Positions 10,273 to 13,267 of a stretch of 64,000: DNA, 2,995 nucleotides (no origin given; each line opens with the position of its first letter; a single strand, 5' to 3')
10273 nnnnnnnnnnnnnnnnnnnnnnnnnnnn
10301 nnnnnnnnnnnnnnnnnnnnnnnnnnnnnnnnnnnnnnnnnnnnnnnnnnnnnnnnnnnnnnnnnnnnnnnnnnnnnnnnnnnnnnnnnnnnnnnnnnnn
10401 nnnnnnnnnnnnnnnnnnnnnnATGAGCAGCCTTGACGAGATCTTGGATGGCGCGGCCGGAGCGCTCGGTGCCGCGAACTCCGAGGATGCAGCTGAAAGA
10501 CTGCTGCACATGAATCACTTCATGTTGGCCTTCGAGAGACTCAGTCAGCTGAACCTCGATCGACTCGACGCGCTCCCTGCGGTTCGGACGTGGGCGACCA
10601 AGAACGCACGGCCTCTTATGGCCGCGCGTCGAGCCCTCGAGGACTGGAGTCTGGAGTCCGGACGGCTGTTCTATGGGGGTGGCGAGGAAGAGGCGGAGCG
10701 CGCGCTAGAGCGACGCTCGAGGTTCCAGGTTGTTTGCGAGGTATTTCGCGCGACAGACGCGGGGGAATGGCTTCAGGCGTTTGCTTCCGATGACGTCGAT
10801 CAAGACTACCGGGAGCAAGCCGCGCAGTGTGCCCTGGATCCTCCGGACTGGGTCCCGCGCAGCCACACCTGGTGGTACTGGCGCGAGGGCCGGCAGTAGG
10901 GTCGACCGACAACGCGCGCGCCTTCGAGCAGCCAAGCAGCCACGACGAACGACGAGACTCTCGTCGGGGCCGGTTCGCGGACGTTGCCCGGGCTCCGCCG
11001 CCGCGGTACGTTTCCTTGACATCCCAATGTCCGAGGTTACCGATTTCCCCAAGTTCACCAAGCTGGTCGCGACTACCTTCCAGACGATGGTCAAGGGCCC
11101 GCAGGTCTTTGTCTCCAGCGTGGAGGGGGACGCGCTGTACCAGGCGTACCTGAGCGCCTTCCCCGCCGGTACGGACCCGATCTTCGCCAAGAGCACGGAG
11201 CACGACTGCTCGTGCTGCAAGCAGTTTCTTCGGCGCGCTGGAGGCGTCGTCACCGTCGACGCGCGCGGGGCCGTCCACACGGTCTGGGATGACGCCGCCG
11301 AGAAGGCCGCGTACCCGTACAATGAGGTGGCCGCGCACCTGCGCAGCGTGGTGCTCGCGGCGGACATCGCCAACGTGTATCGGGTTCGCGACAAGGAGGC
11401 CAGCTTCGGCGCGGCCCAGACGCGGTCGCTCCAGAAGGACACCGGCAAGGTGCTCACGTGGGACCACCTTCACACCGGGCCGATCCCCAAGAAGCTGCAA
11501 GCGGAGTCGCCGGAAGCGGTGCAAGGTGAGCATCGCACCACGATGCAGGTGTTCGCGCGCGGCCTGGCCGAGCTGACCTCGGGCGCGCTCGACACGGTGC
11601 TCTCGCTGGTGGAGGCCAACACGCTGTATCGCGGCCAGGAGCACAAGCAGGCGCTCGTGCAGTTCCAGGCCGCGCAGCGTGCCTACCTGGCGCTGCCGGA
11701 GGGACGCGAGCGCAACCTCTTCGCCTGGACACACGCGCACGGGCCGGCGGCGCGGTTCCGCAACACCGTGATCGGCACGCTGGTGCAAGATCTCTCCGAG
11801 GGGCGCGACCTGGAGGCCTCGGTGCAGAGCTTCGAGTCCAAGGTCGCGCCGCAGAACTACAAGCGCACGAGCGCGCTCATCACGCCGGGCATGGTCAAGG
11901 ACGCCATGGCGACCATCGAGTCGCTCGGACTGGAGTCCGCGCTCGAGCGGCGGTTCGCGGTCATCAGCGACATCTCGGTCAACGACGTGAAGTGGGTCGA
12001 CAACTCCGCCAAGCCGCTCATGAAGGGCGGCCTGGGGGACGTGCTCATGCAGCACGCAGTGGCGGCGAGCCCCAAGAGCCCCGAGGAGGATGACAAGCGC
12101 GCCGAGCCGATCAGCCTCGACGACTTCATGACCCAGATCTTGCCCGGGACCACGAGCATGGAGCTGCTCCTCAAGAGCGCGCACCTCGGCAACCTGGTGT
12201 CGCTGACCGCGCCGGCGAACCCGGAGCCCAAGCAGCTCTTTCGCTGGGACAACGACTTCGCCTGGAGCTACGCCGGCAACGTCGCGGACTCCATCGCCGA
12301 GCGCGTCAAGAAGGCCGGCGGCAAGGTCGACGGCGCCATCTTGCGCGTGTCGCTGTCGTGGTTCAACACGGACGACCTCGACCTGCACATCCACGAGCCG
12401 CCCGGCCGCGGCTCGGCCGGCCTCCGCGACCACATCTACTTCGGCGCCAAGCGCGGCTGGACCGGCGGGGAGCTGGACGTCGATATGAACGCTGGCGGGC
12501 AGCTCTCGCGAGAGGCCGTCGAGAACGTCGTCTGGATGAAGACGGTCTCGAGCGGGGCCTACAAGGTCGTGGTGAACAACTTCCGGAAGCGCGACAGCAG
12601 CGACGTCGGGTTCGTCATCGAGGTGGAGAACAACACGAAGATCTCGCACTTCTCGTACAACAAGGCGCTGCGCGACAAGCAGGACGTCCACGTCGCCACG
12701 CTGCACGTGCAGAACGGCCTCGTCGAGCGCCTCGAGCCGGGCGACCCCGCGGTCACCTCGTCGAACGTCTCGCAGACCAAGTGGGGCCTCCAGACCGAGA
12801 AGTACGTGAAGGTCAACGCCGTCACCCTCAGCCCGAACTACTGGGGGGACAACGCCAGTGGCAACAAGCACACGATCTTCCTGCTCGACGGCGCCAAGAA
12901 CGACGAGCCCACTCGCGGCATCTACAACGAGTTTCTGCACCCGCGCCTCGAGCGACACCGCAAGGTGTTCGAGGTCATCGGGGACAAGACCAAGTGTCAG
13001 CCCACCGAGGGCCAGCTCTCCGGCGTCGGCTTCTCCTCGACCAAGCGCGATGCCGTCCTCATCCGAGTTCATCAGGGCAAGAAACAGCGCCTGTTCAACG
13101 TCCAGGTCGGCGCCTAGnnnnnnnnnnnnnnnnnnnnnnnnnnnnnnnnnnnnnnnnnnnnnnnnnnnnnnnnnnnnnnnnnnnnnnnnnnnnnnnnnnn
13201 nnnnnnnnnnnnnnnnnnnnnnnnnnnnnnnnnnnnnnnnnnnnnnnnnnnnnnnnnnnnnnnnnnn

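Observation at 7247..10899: DUF4157 (zincin-like HExxH) polymorphic toxin with overlapping immunity gene inside an IS-bounded island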

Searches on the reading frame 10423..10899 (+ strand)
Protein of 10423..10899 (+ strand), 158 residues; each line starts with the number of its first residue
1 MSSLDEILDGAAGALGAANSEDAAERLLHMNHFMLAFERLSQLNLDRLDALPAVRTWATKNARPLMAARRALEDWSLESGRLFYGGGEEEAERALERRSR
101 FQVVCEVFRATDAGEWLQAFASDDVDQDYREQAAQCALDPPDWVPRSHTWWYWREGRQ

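Call 3: search_protein_families(library=pfam, proteins=[window:10423-10899:+], max_evalue=0.1)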
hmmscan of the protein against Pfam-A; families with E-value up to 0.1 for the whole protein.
window:10423-10899:+ (158 aa): 0 families

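Call 4: search_protein_families(library=ncbifam, proteins=[window:10423-10899:+], max_evalue=0.1)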
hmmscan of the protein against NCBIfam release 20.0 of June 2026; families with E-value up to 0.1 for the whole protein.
window:10423-10899:+ (158 aa): 0 families

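Call 8: search_protein_families(library=pfam, proteins=[window:10423-10899:+], max_evalue=10)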
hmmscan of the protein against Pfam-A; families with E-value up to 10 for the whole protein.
window:10423-10899:+ (158 aa): 1 family
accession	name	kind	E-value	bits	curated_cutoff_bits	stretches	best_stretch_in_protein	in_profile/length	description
PF13646.12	HEAT_2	-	1.4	9.7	27.7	0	111-135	61-85/88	HEAT repeats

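Call 32: list_cluster_members(proteins=[P0007, window:10423-10896:+])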
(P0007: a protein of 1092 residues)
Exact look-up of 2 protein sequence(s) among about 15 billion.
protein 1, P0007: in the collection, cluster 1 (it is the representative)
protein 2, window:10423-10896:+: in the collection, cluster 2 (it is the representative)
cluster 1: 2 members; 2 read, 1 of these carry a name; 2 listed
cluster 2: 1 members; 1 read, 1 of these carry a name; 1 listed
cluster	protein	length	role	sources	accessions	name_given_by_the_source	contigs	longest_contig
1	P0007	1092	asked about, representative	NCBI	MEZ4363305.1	MAG: DUF4157 domain-containing protein [Kofleriaceae bacterium]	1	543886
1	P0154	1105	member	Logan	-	-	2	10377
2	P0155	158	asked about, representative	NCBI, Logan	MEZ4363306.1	MAG: hypothetical protein R3B48_24230 [Kofleriaceae bacterium]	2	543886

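Call 64: find_homologous_proteins(query=window:10423-10896:+, max_evalue=0.001)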
Query window:10423-10896:+ (158 aa): 19 proteins with E <= 0.001 among 339 candidates.
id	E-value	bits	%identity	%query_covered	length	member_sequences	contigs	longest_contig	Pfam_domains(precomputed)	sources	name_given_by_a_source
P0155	2.0e-100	351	100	100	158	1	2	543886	-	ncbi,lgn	ncbi:MAG: hypothetical protein R3B48_24230 [Kofleriaceae bacterium]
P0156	1.1e-60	222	68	98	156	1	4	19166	-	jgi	jgi:hypothetical protein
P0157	2.2e-49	186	57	98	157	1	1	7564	-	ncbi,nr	ncbi:MAG: hypothetical protein HC869_05260 [Rhodospirillales bacterium]|nr:hypothetical protein [Rho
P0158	4.1e-49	185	55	98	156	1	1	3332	-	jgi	jgi:hypothetical protein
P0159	1.6e-46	176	55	98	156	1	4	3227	-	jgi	jgi:hypothetical protein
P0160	1.7e-43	166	52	98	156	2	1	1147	-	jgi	jgi:hypothetical protein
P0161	1.9e-42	163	54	98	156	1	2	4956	-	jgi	jgi:hypothetical protein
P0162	4.2e-39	152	53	87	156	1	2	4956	-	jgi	jgi:hypothetical protein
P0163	1.6e-35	140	50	97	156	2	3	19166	-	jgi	jgi:cytochrome c556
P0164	1.6e-34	137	50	98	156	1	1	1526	-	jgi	jgi:hypothetical protein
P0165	6.1e-34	135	55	80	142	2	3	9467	-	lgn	-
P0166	8.2e-33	132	47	98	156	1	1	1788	-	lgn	-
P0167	1.0e-32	131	51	80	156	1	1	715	-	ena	-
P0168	9.1e-32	128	47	98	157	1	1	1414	-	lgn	-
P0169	1.0e-30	125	46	97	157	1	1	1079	-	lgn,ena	-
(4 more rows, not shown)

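Call 88: search_solved_structures(query=A3, max_evalue=10)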
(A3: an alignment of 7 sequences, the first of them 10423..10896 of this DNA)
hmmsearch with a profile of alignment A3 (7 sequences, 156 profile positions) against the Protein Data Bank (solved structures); distinct sequences matched with E-value up to 10: 4.
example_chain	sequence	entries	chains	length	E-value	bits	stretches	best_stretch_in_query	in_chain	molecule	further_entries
5oi7_A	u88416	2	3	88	0.15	15.6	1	24-82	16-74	Centrosomal protein of 85 kDa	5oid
3txs_A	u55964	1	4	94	1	12.9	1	5-53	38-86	Terminase DNA packaging enzyme small subunit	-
3txq_A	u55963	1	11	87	1.5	12.4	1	5-49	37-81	Terminase DNA packaging enzyme small subunit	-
7ya2_A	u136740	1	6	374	1.5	12.3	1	12-58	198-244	Capsular polysaccharide synthesis enzyme CapG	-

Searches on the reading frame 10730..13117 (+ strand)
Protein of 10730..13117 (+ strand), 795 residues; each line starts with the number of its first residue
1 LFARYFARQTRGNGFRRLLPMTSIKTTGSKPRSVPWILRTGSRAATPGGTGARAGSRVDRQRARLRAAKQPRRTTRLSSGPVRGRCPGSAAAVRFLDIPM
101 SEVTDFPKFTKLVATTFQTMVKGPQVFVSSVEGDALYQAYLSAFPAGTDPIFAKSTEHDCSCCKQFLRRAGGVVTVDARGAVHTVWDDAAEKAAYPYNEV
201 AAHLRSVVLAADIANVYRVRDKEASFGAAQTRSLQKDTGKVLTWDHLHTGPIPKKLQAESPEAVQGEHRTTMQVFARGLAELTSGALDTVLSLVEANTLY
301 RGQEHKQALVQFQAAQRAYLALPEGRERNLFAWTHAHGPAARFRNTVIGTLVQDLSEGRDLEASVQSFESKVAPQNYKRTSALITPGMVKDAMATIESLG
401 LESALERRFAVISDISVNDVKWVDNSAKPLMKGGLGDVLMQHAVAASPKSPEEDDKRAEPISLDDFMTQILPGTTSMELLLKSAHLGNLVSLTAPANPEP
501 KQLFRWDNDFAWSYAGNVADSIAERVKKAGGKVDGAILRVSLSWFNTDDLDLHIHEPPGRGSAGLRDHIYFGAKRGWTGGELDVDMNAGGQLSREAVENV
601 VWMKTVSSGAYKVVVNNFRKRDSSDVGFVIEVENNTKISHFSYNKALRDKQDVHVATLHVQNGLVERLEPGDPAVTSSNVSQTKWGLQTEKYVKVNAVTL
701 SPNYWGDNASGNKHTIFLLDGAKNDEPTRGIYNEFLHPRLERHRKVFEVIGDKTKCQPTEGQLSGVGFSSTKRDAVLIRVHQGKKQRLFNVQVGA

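Call 3: search_protein_families(library=pfam, proteins=[window:10730-13117:+], max_evalue=0.1)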
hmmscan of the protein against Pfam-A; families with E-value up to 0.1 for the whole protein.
window:10730-13117:+ (795 aa): 0 families

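Call 4: search_protein_families(library=ncbifam, proteins=[window:10730-13117:+], max_evalue=0.1)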
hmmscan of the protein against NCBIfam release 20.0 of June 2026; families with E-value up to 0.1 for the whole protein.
window:10730-13117:+ (795 aa): 0 families

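Call 66: search_protein_families(library=pfam, proteins=[window:11027-13114:+], max_evalue=0.01)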
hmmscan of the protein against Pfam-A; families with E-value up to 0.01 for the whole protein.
window:11027-13114:+ (696 aa): 0 families
